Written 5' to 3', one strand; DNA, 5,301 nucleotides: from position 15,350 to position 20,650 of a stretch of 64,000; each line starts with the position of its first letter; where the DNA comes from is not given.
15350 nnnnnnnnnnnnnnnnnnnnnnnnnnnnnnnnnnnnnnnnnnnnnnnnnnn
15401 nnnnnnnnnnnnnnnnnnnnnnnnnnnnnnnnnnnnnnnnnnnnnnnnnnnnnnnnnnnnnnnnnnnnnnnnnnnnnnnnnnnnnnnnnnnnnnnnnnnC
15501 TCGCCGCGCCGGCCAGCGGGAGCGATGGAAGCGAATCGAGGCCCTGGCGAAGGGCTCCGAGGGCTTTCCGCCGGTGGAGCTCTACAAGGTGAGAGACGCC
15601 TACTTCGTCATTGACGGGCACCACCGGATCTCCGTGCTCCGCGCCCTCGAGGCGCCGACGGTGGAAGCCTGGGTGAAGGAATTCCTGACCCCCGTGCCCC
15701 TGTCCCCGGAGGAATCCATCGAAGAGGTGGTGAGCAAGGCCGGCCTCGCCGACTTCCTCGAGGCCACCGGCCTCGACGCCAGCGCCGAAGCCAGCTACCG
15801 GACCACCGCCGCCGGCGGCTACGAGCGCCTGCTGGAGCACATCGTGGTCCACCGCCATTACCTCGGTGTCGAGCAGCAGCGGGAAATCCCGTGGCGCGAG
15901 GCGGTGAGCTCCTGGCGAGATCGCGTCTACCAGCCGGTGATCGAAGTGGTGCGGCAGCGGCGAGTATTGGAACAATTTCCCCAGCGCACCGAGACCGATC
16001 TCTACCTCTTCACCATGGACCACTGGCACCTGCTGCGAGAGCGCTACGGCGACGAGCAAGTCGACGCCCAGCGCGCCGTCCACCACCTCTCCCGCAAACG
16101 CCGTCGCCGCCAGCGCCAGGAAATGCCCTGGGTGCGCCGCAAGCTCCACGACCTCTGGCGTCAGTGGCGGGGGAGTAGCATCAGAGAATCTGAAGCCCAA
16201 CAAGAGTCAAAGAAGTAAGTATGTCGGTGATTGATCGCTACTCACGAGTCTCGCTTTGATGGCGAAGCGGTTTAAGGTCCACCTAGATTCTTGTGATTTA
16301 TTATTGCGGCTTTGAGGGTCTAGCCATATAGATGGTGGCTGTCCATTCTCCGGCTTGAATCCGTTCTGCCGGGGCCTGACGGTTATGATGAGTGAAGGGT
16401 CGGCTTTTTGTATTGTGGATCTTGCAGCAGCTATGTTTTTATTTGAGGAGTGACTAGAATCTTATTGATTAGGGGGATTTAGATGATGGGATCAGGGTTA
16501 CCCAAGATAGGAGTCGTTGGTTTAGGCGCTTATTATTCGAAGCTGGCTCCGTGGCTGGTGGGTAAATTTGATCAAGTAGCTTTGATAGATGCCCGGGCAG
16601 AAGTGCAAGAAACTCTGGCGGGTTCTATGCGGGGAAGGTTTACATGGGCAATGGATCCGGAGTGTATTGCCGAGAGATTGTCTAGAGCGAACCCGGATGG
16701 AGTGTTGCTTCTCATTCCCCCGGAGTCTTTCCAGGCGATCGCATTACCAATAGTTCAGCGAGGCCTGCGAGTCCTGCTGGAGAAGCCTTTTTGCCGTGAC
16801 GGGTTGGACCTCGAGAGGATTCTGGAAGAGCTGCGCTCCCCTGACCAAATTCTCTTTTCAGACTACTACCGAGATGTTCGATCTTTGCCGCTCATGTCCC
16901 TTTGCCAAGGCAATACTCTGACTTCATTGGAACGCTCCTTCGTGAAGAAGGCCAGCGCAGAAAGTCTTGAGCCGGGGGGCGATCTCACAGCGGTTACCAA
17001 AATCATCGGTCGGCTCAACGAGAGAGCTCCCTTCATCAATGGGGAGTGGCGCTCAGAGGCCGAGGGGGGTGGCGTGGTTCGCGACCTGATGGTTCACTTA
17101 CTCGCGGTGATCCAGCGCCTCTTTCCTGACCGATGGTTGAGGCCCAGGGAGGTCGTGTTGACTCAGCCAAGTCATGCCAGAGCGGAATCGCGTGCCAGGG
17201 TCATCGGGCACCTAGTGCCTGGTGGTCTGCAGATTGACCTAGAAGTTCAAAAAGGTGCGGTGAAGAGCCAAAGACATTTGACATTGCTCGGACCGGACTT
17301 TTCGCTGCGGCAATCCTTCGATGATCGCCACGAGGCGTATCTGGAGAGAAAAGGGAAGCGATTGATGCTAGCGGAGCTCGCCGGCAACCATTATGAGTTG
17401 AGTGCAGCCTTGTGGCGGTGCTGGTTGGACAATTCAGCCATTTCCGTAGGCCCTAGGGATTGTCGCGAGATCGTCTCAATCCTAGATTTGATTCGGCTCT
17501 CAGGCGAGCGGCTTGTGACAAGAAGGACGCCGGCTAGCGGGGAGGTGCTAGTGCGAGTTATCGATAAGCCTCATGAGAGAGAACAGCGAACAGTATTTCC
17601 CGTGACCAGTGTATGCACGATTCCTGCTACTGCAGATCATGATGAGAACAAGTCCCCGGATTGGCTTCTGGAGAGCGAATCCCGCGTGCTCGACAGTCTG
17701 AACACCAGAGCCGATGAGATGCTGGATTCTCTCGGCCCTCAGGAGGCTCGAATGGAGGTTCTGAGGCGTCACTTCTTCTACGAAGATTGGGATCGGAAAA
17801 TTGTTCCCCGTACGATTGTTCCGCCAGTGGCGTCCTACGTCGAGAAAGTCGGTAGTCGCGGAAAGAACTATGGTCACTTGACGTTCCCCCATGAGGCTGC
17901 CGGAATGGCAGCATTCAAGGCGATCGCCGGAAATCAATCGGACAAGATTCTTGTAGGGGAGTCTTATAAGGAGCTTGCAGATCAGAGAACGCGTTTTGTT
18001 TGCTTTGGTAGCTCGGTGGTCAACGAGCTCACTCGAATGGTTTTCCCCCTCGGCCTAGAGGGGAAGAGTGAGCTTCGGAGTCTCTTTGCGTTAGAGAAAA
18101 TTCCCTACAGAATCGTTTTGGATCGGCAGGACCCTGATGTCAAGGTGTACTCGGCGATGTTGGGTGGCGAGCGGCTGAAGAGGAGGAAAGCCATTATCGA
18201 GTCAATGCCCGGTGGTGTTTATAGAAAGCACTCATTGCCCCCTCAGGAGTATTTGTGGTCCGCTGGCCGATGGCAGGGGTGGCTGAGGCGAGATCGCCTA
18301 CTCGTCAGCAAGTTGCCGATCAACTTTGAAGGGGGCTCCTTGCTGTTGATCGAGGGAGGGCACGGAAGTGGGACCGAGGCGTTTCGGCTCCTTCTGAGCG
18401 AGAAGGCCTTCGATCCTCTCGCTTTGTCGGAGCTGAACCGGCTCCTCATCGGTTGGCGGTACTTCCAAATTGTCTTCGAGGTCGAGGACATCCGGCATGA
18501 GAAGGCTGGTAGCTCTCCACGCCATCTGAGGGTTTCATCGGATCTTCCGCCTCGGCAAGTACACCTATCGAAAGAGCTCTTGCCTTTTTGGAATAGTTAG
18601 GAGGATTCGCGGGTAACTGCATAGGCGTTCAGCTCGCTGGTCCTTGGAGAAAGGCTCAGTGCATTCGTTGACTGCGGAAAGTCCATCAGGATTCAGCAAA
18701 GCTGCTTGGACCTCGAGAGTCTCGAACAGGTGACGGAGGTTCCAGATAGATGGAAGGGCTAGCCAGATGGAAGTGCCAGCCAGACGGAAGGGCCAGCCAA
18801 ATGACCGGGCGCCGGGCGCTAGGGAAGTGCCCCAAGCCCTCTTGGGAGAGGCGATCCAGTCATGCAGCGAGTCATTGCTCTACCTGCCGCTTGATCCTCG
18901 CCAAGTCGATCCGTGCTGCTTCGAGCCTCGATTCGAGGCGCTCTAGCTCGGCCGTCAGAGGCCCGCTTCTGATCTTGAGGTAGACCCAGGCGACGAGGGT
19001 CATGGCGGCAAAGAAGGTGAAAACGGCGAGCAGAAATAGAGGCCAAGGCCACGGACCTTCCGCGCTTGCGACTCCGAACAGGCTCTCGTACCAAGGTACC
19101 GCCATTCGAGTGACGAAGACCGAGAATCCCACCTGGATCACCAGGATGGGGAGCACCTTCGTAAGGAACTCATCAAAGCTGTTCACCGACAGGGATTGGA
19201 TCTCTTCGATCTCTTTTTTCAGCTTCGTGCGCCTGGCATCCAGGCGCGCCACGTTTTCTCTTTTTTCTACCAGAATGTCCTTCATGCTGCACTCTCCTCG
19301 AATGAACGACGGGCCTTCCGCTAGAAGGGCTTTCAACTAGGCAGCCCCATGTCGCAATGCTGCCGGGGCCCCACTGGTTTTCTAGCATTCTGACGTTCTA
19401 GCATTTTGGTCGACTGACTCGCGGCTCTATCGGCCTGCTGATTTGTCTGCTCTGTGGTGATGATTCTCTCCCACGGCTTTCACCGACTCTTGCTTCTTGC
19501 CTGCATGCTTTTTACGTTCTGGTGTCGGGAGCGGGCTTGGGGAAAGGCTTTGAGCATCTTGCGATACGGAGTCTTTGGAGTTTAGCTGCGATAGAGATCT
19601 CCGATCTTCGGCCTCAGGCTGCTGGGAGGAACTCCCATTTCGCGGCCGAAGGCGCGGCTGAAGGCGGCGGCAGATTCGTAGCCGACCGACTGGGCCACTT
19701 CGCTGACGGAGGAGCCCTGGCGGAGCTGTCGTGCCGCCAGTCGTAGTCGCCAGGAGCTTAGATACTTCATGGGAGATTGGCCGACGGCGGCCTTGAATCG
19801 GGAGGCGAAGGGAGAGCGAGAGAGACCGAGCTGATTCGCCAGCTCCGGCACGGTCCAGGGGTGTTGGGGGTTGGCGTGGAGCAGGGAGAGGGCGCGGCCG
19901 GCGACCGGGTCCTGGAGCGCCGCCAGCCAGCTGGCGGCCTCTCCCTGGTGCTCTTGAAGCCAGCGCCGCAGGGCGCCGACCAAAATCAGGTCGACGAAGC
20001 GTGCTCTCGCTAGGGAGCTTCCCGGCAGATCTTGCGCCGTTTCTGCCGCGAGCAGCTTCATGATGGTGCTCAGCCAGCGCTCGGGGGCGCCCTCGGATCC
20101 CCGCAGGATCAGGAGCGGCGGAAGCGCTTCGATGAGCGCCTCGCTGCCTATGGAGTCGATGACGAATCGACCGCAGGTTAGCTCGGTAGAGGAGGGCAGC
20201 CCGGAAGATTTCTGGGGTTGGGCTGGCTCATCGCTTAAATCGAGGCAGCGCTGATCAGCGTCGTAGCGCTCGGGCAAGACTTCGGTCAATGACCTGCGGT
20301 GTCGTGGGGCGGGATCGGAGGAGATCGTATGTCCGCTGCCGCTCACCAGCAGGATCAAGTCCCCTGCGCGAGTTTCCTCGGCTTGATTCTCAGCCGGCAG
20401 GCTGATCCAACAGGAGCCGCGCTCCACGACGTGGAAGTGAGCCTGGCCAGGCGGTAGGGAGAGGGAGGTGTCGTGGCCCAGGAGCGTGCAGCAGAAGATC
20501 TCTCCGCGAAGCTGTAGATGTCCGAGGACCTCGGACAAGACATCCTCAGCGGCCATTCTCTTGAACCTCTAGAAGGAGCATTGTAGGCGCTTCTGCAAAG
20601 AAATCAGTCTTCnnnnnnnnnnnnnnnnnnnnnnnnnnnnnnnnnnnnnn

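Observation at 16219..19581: A ~3.3-kb low-GC island inserted between housekeeping-type genes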

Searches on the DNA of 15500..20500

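Call 21: search_rna_families(source=window, start=15500, end=20500, threshold=evalue, max_evalue=1)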
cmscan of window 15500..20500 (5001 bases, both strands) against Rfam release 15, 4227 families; matches with E-value up to 1: 1.
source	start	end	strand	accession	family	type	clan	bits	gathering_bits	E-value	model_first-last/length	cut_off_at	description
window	16129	16166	+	RF01382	HIV-1_SL4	Cis-reg;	-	20.7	31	0.73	1-20/20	no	HIV-1 stem-loop 4 packaging signal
